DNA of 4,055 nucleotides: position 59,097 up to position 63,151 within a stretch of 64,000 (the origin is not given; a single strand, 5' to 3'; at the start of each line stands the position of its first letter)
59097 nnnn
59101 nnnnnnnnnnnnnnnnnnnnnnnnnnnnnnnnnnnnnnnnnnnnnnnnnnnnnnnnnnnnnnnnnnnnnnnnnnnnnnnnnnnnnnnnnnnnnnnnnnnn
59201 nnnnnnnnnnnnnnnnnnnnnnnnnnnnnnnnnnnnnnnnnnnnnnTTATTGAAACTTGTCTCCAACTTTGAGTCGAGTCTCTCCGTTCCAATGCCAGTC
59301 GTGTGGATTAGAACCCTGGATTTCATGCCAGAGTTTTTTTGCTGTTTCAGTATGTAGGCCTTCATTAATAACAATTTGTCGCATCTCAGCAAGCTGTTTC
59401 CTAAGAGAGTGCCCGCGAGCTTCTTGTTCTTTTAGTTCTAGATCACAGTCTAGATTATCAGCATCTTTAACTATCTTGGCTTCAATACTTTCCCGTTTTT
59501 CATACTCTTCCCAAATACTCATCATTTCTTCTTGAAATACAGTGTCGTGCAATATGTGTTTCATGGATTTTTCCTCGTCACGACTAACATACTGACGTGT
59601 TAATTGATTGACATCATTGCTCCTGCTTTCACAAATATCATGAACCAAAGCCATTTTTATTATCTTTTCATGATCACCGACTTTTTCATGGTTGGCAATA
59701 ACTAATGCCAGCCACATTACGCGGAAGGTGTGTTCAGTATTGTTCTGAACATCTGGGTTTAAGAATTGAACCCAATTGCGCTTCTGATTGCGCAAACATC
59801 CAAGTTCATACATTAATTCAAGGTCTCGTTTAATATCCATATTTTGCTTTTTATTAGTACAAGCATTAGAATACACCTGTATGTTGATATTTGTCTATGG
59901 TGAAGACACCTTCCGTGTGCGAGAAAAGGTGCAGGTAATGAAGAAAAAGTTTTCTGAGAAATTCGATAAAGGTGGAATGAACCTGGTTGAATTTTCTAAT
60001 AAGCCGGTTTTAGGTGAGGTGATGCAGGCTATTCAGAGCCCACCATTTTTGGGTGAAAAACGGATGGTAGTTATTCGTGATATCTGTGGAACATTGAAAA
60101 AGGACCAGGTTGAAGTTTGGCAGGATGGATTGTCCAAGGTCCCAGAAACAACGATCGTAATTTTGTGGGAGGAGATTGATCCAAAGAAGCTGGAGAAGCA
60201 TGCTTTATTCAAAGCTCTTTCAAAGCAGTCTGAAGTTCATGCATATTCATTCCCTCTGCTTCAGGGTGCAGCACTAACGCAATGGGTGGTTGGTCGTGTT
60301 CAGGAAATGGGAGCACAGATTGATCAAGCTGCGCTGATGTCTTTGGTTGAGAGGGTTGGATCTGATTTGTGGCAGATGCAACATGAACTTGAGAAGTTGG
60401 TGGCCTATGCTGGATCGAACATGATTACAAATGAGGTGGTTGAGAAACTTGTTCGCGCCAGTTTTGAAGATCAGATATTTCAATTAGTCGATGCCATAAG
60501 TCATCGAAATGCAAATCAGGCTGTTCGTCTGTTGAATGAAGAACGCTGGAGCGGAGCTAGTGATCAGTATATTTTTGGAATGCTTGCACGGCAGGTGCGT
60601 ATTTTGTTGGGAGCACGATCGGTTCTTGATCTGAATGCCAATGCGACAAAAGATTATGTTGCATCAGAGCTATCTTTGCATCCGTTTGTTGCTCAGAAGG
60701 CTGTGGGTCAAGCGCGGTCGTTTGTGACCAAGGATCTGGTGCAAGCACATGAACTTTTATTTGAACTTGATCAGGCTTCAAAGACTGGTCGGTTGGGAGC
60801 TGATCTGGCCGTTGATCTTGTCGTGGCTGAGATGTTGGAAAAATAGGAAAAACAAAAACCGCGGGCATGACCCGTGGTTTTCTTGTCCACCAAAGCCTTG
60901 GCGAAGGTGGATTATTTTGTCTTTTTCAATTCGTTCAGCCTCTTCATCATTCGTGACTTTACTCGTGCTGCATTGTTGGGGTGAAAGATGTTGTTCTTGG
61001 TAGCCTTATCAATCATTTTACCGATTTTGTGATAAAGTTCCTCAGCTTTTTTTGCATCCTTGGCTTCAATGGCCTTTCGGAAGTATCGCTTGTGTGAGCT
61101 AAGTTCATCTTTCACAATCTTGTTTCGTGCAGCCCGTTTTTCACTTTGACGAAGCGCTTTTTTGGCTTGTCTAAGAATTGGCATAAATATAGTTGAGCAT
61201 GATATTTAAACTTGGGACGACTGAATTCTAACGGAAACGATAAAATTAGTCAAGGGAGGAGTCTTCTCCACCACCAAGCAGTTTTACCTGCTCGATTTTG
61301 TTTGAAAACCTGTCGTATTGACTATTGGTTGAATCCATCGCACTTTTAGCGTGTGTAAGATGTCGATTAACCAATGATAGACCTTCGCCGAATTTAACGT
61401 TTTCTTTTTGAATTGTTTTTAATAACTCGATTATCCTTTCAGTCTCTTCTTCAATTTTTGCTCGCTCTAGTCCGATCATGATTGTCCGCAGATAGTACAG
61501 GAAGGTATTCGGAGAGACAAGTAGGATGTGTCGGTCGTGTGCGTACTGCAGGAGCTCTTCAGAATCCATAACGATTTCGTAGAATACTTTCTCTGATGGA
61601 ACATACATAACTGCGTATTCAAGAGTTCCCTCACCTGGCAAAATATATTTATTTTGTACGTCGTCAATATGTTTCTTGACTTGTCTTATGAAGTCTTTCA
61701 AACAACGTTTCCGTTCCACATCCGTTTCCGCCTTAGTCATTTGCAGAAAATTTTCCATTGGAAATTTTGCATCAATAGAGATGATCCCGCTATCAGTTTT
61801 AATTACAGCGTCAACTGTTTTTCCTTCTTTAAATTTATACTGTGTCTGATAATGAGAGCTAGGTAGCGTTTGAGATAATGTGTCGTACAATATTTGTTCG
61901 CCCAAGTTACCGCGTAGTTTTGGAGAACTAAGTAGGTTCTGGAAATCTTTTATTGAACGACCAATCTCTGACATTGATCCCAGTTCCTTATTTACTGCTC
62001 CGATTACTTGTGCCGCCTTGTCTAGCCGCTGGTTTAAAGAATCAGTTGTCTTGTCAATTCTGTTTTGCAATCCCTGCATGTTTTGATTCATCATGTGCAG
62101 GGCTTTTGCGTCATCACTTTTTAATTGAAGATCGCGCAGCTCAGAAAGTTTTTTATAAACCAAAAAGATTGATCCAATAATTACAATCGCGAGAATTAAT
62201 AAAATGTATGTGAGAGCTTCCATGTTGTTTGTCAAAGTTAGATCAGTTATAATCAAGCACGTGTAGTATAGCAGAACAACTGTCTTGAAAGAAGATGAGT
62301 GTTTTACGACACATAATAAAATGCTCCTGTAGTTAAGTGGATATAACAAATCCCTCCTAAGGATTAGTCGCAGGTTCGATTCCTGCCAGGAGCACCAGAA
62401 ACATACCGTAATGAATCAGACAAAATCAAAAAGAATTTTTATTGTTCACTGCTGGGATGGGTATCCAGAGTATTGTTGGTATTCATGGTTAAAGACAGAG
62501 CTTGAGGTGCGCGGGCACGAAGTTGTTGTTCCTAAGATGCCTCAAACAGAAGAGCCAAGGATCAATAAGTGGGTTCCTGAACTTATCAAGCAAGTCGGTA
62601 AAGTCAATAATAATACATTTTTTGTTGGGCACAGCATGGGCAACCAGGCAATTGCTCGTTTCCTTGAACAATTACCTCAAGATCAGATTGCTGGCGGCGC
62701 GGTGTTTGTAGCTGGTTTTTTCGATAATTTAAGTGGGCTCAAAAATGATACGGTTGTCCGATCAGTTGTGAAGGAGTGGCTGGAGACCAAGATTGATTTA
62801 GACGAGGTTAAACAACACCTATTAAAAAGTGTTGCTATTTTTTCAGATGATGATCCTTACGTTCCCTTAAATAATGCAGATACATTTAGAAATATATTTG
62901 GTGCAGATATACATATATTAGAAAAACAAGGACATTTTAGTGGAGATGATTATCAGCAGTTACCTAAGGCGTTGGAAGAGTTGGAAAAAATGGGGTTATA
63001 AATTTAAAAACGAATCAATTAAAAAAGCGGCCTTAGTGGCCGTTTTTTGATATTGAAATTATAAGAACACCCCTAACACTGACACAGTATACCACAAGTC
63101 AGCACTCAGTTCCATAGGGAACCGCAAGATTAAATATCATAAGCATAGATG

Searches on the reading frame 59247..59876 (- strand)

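Call 10: search_protein_families(library=pfam, proteins=[window:59247-59876:-], max_evalue=0.001)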
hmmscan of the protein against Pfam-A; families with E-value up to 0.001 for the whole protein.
window:59247-59876:- (209 aa): 4 families
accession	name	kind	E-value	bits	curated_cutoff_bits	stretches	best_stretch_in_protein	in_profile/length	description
PF13023.12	HD_3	-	3e-23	83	22.5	1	27-155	3-138/165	HD domain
PF01966.28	HD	-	8.7e-11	42.6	22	1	48-143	3-114/116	HD domain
PF12917.13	YfbR-like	-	6.9e-05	23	25.9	1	35-153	15-146/182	5'-deoxynucleotidase YfbR-like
PF14073.11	Cep57_CLD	-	0.00061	20.3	28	1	101-181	23-99/178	Centrosome localisation domain of Cep57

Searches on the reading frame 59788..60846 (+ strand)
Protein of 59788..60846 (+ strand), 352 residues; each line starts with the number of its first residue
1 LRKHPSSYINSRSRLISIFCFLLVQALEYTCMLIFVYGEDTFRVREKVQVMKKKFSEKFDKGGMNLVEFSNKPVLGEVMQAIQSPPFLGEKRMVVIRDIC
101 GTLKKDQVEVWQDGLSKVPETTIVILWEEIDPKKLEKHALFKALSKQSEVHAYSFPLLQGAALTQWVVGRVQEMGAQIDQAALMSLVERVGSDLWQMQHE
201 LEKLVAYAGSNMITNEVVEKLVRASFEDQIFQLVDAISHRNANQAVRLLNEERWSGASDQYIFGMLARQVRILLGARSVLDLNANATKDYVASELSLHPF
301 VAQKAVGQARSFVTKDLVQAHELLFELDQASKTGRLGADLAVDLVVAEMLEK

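Call 10: search_protein_families(library=pfam, proteins=[window:59788-60846:+], max_evalue=0.001)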
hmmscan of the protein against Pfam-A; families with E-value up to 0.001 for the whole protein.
window:59788-60846:+ (352 aa): 2 families
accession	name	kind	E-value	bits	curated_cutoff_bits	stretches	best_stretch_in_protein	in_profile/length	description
PF21694.2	DNA_pol3_delta_C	-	1.5e-22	80.3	27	1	227-348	1-120/121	DNA polymerase III delta subunit, C-terminal domain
PF06144.19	DNA_pol3_delta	-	9.8e-09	35.7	21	1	35-150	2-120/124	DNA polymerase III, delta subunit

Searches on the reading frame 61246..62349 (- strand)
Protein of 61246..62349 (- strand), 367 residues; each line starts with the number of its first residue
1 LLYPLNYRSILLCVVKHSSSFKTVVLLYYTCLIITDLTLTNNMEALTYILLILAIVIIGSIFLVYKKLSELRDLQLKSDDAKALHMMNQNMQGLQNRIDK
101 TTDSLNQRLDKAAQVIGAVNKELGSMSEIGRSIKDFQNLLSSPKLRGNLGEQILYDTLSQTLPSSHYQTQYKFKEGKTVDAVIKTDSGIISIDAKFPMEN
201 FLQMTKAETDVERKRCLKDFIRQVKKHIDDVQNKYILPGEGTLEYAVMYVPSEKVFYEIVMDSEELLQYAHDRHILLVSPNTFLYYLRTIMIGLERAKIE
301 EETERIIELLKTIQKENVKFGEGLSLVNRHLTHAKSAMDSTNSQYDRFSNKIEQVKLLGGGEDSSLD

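Call 10: search_protein_families(library=pfam, proteins=[window:61246-62349:-], max_evalue=0.001)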
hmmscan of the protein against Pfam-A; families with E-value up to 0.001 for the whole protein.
window:61246-62349:- (367 aa): 1 family
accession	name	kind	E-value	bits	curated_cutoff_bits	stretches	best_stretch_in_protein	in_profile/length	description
PF02646.22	RmuC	-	8.4e-58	196.2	26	1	87-360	3-286/291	RmuC family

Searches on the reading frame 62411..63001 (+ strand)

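Call 10: search_protein_families(library=pfam, proteins=[window:62411-63001:+], max_evalue=0.001)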
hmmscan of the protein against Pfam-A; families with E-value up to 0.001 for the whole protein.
window:62411-63001:+ (196 aa): 2 families
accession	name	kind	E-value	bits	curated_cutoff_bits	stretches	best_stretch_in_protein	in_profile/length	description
PF06821.19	Ser_hydrolase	-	1.1e-20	74.7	22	1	10-191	2-170/172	Serine hydrolase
PF12695.13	Abhydrolase_5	-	3.1e-06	27.5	27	1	24-113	15-102/164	Alpha/beta hydrolase family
